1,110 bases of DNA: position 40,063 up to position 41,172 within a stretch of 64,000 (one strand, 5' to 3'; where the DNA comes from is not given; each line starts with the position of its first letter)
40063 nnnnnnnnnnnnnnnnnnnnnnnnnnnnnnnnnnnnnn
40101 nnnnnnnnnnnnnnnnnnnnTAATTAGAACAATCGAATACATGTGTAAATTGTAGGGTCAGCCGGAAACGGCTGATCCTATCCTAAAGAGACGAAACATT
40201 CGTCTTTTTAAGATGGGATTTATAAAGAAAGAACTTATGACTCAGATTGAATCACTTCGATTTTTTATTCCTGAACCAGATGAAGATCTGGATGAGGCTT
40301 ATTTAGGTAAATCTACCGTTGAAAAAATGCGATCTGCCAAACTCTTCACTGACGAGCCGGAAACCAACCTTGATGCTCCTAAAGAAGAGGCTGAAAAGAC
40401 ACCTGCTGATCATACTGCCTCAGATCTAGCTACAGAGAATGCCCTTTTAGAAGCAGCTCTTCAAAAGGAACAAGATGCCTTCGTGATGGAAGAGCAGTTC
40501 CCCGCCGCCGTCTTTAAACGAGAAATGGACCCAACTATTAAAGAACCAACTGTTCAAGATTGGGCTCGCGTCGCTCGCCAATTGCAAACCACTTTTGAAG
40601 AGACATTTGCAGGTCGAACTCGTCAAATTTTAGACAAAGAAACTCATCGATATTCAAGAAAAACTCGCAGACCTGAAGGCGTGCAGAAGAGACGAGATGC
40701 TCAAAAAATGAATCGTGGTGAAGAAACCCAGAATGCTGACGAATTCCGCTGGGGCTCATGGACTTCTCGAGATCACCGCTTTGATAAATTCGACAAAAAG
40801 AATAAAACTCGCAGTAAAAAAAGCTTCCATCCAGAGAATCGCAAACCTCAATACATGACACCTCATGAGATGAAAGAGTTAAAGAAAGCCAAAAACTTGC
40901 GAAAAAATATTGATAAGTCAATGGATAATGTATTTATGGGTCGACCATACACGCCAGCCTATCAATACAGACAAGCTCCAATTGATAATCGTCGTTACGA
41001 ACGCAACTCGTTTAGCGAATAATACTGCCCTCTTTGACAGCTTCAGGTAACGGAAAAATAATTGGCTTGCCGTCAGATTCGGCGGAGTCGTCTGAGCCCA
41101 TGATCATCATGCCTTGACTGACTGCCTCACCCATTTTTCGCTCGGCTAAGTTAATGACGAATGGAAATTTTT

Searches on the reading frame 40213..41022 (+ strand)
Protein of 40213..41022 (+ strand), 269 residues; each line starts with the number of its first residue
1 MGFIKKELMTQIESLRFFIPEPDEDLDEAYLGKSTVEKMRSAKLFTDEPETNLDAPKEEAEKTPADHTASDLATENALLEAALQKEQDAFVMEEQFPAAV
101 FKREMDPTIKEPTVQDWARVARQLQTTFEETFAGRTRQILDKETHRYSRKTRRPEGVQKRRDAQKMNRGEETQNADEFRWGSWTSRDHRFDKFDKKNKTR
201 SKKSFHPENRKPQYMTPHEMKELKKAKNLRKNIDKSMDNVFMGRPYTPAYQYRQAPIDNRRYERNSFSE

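Call 12: search_protein_families(library=pfam, proteins=[window:40213-41022:+], max_evalue=0.01)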
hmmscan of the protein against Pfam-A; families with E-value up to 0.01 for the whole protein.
window:40213-41022:+ (269 aa): 0 families

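Call 14: search_protein_families(library=phrogs, proteins=[window:40213-41022:+], max_evalue=1)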
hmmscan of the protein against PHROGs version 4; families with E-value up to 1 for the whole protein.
window:40213-41022:+ (269 aa): 2 families
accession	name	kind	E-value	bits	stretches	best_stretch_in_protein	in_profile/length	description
phrog_35387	-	unknown function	0.058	14.9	1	43-88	21-63/87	-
phrog_18697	-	unknown function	0.16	13.2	0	223-238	38-53/58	-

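Call 15: search_protein_families(library=ncbifam, proteins=[window:40213-41022:+], max_evalue=1)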
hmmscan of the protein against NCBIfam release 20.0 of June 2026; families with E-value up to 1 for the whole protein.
window:40213-41022:+ (269 aa): 0 families
